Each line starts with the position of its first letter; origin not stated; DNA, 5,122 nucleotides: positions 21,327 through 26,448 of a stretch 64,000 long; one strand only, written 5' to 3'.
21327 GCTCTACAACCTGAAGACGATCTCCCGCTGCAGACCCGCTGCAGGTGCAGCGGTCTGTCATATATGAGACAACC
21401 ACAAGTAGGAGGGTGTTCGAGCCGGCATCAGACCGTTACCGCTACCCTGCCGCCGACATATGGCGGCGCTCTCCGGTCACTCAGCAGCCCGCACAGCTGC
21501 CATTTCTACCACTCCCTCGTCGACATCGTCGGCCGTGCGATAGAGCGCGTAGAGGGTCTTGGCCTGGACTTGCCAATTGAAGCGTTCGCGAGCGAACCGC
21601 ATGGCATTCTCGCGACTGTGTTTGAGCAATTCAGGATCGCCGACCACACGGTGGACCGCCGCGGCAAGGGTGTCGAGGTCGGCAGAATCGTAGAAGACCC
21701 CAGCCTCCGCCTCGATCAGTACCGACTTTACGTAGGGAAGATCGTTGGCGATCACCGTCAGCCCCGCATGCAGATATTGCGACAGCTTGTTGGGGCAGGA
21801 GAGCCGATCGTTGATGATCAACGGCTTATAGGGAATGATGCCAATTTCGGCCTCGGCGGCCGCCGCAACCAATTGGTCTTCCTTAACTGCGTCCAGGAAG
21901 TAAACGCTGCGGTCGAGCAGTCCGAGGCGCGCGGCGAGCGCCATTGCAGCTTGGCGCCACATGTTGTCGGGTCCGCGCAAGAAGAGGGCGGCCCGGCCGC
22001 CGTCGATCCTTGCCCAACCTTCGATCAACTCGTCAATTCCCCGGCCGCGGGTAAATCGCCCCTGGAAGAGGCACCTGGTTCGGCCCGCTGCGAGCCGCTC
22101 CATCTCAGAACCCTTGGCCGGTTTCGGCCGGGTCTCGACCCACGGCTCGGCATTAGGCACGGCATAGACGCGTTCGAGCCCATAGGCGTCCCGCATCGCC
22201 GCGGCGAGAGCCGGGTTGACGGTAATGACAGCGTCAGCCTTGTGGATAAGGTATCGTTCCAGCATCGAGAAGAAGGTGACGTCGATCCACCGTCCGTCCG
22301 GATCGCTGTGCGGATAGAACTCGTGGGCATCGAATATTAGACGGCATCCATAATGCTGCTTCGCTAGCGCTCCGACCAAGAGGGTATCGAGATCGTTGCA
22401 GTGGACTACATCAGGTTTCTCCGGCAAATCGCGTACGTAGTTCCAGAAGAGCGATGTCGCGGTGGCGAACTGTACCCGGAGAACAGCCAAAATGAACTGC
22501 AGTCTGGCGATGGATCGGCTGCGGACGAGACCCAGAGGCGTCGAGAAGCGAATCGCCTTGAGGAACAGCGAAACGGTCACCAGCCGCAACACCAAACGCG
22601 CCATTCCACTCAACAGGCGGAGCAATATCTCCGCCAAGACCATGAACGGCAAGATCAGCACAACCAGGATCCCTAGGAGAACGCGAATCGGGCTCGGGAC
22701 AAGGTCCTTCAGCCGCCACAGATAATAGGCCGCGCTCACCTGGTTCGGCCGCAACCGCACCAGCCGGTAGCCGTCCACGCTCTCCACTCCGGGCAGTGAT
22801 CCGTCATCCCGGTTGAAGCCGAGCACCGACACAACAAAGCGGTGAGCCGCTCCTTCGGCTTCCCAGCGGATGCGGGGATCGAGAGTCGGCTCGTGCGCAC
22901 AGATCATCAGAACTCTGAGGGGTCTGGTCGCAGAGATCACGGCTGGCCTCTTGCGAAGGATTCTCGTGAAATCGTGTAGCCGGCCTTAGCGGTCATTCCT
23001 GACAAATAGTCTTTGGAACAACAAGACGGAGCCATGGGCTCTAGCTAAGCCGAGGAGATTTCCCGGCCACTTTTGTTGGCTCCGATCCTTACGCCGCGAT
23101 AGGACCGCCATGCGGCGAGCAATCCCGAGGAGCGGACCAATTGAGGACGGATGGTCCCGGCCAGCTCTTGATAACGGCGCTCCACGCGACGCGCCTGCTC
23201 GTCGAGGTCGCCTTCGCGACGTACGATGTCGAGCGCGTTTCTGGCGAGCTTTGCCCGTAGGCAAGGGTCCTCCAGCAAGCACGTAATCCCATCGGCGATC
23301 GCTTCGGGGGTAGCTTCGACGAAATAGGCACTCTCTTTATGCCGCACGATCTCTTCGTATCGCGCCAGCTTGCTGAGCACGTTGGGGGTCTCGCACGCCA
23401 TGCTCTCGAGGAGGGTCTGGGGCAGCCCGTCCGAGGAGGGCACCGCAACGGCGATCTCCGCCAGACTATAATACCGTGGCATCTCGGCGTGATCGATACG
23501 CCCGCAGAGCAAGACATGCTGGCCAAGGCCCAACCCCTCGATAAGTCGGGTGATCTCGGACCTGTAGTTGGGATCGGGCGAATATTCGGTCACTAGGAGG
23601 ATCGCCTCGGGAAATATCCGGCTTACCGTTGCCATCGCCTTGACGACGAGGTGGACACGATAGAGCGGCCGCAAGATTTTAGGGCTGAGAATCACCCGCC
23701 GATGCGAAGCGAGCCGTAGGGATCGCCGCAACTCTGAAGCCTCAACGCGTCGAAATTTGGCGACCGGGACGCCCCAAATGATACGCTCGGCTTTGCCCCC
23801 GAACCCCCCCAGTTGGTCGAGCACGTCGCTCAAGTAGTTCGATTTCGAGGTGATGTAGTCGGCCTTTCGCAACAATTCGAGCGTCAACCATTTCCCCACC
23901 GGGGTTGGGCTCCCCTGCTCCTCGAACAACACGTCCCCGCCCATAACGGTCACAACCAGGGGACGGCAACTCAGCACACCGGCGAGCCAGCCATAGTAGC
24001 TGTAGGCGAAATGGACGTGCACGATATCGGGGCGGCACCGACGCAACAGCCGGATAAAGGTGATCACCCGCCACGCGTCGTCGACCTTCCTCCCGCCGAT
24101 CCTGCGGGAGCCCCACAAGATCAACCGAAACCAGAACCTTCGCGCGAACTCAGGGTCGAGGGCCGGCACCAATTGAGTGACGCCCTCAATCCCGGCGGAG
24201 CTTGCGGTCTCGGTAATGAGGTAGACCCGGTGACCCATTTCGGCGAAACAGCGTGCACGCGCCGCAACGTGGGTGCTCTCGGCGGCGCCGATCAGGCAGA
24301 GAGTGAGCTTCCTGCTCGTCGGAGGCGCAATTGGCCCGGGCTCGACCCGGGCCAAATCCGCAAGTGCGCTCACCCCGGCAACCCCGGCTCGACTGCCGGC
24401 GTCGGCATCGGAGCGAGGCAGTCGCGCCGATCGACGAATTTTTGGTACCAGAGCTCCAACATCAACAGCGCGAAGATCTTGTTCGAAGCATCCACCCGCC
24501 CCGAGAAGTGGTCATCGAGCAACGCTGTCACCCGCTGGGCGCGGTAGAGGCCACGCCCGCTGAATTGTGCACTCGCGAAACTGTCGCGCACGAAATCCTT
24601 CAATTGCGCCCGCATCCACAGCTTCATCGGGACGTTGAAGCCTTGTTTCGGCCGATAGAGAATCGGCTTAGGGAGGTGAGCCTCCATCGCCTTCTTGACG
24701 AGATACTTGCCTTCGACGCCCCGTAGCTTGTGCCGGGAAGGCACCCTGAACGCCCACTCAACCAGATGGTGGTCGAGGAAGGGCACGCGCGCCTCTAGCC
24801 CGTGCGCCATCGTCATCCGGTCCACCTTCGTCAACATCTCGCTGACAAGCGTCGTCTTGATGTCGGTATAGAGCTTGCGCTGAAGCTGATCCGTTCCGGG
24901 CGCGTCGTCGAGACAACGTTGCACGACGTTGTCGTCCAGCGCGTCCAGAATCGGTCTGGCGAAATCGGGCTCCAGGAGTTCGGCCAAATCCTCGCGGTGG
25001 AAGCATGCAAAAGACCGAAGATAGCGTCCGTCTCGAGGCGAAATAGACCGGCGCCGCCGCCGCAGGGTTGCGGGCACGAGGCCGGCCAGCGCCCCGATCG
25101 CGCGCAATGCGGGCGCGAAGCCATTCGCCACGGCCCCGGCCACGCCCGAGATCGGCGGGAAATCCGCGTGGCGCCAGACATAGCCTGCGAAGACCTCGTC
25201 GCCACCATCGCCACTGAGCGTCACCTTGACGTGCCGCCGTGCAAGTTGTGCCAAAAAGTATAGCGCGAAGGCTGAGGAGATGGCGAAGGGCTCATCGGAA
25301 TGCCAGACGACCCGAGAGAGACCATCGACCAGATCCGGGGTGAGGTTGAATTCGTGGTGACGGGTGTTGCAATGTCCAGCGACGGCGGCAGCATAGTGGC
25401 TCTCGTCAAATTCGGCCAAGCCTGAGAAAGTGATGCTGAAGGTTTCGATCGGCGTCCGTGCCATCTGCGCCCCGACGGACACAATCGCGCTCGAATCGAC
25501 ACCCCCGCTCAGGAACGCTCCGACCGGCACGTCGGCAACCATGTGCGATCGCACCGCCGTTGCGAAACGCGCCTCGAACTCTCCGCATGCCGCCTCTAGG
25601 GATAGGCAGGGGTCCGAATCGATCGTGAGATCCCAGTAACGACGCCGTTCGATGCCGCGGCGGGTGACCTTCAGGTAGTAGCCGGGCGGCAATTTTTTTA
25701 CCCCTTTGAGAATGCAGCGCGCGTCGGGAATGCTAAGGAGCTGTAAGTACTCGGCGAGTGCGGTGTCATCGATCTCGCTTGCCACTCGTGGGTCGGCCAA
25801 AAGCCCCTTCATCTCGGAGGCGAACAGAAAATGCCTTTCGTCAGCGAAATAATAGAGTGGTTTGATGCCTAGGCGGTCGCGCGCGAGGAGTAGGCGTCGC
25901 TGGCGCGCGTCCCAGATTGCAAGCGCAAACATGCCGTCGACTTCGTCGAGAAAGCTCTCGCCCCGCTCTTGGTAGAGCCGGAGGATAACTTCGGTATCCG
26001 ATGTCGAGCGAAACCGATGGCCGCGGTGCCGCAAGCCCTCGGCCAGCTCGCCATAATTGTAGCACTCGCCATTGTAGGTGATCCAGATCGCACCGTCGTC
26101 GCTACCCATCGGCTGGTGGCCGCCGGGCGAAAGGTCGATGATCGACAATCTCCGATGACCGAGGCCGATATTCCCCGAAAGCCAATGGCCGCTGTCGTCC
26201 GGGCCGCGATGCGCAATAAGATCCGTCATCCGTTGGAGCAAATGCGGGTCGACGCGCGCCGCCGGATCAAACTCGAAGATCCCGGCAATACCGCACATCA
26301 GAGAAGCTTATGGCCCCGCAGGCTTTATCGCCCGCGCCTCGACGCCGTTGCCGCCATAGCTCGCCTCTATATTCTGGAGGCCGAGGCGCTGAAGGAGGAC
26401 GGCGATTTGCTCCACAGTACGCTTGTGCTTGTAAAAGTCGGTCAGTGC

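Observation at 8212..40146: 32-kb single-strand glycan locus with an enzyme combination I cannot map to any described polysaccharide pathway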

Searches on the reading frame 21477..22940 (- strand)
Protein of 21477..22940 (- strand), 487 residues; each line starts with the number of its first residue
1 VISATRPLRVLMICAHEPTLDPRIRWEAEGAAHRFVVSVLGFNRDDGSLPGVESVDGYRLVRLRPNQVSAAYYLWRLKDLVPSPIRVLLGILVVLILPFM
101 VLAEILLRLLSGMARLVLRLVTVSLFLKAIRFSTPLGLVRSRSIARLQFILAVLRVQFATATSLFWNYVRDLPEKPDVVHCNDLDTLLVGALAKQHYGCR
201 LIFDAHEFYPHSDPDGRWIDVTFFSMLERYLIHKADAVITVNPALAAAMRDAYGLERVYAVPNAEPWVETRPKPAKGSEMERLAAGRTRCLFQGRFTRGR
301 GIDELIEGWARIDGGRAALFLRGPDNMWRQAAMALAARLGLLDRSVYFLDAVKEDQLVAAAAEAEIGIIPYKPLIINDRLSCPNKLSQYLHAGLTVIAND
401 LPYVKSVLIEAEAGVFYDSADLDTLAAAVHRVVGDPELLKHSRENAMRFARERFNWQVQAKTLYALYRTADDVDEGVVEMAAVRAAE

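Call 4: search_protein_families(library=pfam, proteins=[window:21477-22940:-], max_evalue=0.01)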
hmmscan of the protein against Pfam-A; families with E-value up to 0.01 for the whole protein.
window:21477-22940:- (487 aa): 7 families
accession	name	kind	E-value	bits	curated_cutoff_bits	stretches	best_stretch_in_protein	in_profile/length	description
PF13439.12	Glyco_transf_4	-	9.6e-14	52.2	28.5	1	160-263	59-164/170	Glycosyltransferase Family 4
PF13579.12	Glyco_trans_4_4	-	1.3e-13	52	29.7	1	157-263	55-157/158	Glycosyl transferase 4-like domain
PF13692.12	Glyco_trans_1_4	-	3.1e-11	44.2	27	1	289-434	3-141/142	Glycosyl transferases group 1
PF00534.26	Glycos_transf_1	-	1.1e-07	32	26.4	1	287-446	15-169/172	Glycosyl transferases group 1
PF08323.17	Glyco_transf_5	-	3.4e-05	24.1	22.7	1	165-256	118-234/239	Starch synthase catalytic domain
PF13524.12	Glyco_trans_1_2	-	4.7e-05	23.8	25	1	345-463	28-142/144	Glycosyl transferase-like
PF20706.3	GT4-conflict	-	0.0012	18.4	26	1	225-325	137-241/385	Family 4 Glycosyltransferase in conflict systems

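Call 8: search_protein_families(library=ncbifam, proteins=[window:21477-22940:-], max_evalue=0.001)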
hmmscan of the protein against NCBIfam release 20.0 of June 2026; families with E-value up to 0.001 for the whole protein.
window:21477-22940:- (487 aa): 9 families
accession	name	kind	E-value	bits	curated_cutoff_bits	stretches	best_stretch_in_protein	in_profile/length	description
TIGR02149.1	glgA_Coryne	subfamily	1.1e-14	54.4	302.4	1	173-469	81-389/391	glycogen synthase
TIGR04063.1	stp3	hypoth_equivalog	6.8e-11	41.7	442.05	1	225-469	148-394/397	TIGR04063 family PEP-CTERM/XrtA system glycosyltransferase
NF007640.0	PRK10307.1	subfamily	2.3e-07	30.1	276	1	225-457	162-394/411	WcaI family glycosyltransferase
TIGR03449.1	mycothiol_MshA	equivalog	2e-06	27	462.5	1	324-470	262-403/406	D-inositol-3-phosphate glycosyltransferase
TIGR03088.1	stp2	hypoth_equivalog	4.9e-06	25.8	409.05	1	390-469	293-372/374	TIGR03088 family PEP-CTERM/XrtA system glycosyltransferase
NF047676.1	TeichurnBiosyTuaH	equivalog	1.8e-05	23.8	550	1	320-453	245-371/384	teichuronic acid biosynthesis protein TuaH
NF001903.0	PRK00654.2-2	equivalog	0.00041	19.1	616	0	168-203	123-158/482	glycogen synthase GlgA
TIGR02095.1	glgA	subfamily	0.00043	19.1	328.45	0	166-207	120-166/477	glycogen/starch synthase, ADP-glucose type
TIGR03999.1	thiol_BshA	equivalog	0.00065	18.7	273.7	0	229-469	139-372/375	N-acetyl-alpha-D-glucosaminyl L-malate synthase BshA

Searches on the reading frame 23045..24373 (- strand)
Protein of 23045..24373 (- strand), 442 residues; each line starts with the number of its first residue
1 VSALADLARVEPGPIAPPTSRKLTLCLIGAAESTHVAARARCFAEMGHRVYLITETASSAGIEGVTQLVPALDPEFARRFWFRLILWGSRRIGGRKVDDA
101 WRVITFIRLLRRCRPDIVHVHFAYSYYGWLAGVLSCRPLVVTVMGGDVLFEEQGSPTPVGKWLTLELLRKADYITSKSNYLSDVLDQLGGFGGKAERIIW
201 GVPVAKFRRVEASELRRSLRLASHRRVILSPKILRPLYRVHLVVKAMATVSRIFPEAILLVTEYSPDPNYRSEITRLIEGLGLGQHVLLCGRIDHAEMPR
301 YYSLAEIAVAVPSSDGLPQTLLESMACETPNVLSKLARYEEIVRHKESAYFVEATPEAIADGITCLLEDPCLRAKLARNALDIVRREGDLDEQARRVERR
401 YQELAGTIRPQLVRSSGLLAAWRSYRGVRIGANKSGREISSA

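Call 5: search_protein_families(library=pfam, proteins=[window:23045-24373:-], max_evalue=0.01)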
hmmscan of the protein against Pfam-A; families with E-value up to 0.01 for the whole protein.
window:23045-24373:- (442 aa): 6 families
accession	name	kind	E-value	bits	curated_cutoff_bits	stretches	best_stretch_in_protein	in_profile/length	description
PF00534.26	Glycos_transf_1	-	2.4e-24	86.2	26.4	1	214-380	4-169/172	Glycosyl transferases group 1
PF13692.12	Glyco_trans_1_4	-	5.7e-17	62.7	27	1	239-369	16-142/142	Glycosyl transferases group 1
PF13439.12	Glyco_transf_4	-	2.1e-13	51.1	28.5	1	34-196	6-160/170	Glycosyltransferase Family 4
PF13477.12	Glyco_trans_4_2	-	3.6e-10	40.6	23.4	1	104-178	64-139/139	Glycosyl transferase 4-like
PF13579.12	Glyco_trans_4_4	-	4.7e-09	37.2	29.7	1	34-189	5-146/158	Glycosyl transferase 4-like domain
PF13524.12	Glyco_trans_1_2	-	7.1e-08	32.9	25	1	290-396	32-141/144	Glycosyl transferase-like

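Call 68: search_protein_families(library=ncbifam, proteins=[window:23045-24373:-], max_evalue=0.00001)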
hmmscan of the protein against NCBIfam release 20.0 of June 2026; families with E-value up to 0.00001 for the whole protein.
window:23045-24373:- (442 aa): 11 families
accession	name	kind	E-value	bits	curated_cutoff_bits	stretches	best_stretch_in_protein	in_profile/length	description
TIGR03999.1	thiol_BshA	equivalog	2.9e-20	72.5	273.7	1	110-404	80-373/375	N-acetyl-alpha-D-glucosaminyl L-malate synthase BshA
NF038229.1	Glyco4_Geo_Pelo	equivalog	1.7e-18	66.7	400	1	108-404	49-336/338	GPMC system family 4 glycosyltransferase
NF041876.1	EPS_EpsE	equivalog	2.9e-15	56.4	400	1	269-395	260-387/389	exopolysaccharide biosynthesis GT4 family glycosyltransferase EpsE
TIGR03088.1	stp2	hypoth_equivalog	5.6e-14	52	409.05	1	99-403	66-372/374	TIGR03088 family PEP-CTERM/XrtA system glycosyltransferase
TIGR04063.1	stp3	hypoth_equivalog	7.7e-14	51.4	442.05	1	163-404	150-395/397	TIGR04063 family PEP-CTERM/XrtA system glycosyltransferase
TIGR04047.1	MSMEG_0565_glyc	hypoth_equivalog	1.2e-13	50.9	259.85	1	177-401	145-371/373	MSMEG_0565 family glycosyltransferase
TIGR03449.1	mycothiol_MshA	equivalog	1e-10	41.1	462.5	1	116-402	104-401/406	D-inositol-3-phosphate glycosyltransferase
NF047684.1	TeichurnBiosyTuaC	equivalog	5.8e-10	38.6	550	1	112-404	106-389/391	teichuronic acid biosynthesis protein TuaC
TIGR02149.1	glgA_Coryne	subfamily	6.3e-09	35.4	302.4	1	115-403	84-389/391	glycogen synthase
NF049988.1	MGlcDAGSynMgs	equivalog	3.8e-07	29.8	400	0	243-405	231-388/398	alpha-monoglucosyldiacylglycerol synthase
NF038255.1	exopoly_VpsD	equivalog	8.2e-07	28.2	300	0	235-341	213-319/381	VpsD family glycosyltransferase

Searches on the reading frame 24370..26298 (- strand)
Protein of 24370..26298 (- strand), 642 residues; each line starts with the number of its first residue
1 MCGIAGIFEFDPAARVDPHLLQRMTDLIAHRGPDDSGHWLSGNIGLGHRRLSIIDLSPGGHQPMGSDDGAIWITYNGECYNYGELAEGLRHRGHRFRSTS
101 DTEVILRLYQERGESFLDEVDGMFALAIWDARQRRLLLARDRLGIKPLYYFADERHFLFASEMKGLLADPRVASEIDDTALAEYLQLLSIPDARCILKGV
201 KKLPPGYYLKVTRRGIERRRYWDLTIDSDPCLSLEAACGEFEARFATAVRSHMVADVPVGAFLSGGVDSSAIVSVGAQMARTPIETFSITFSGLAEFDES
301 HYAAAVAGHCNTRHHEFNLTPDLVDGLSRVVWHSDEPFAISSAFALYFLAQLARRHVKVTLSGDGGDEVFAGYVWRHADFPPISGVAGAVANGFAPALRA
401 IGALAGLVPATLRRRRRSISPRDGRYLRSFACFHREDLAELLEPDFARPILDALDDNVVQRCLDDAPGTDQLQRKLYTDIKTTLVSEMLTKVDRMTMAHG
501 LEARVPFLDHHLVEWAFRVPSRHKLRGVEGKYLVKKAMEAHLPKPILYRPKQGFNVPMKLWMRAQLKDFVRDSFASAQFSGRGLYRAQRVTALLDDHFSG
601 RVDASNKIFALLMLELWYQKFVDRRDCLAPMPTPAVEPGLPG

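Call 5: search_protein_families(library=pfam, proteins=[window:24370-26298:-], max_evalue=0.01)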
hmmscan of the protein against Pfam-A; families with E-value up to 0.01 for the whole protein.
window:24370-26298:- (642 aa): 3 families
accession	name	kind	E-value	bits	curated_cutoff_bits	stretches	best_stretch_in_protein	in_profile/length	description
PF00733.27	Asn_synthase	-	5.9e-103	345.7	21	1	241-619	2-354/354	Asparagine synthase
PF13537.11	GATase_7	-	4.3e-46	156.4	25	1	48-168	1-123/123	Glutamine amidotransferase domain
PF13522.11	GATase_6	-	6.6e-46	156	27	1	33-162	1-130/130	Glutamine amidotransferase domain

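Call 68: search_protein_families(library=ncbifam, proteins=[window:24370-26298:-], max_evalue=0.00001)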
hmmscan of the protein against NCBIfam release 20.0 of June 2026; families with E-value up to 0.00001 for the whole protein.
window:24370-26298:- (642 aa): 9 families
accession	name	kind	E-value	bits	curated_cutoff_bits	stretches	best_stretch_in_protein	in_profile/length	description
TIGR03108.1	eps_aminotran_1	hypoth_equivalog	1.6e-184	615.1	816.9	1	1-618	1-625/628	XrtA/PEP-CTERM system amidotransferase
TIGR01536.1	asn_synth_AEB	equivalog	4.5e-150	501.1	267.1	1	2-554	1-517/517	asparagine synthase (glutamine-hydrolyzing)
TIGR03104.1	trio_amidotrans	equivalog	4e-142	474.4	570.1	2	1-376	1-383/589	N-acetylglutaminylglutamine amidotransferase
NF006949.0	PRK09431.1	equivalog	8.2e-105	351.4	499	3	1-169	1-168/554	asparagine synthase B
NF033535.1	lass_lactam_cya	exception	2e-90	304.2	525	2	1-370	1-376/668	lasso peptide isopeptide bond-forming cyclase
NF033561.1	macrolact_Ik_Al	subfamily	3.2e-26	92.1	300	1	134-619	91-556/561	albusnodin/ikarugamycin family macrolactam cyclase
TIGR01134.1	purF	equivalog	6.8e-10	38.9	350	1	39-165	61-198/432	amidophosphoribosyltransferase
NF001484.0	PRK00331.1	subfamily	1.2e-09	37.1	381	1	40-183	63-215/601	isomerizing glutamine--fructose-6-phosphate transaminase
TIGR01135.1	glmS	equivalog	1.1e-08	34.1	418.05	1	62-182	85-213/607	glutamine--fructose-6-phosphate transaminase (isomerizing)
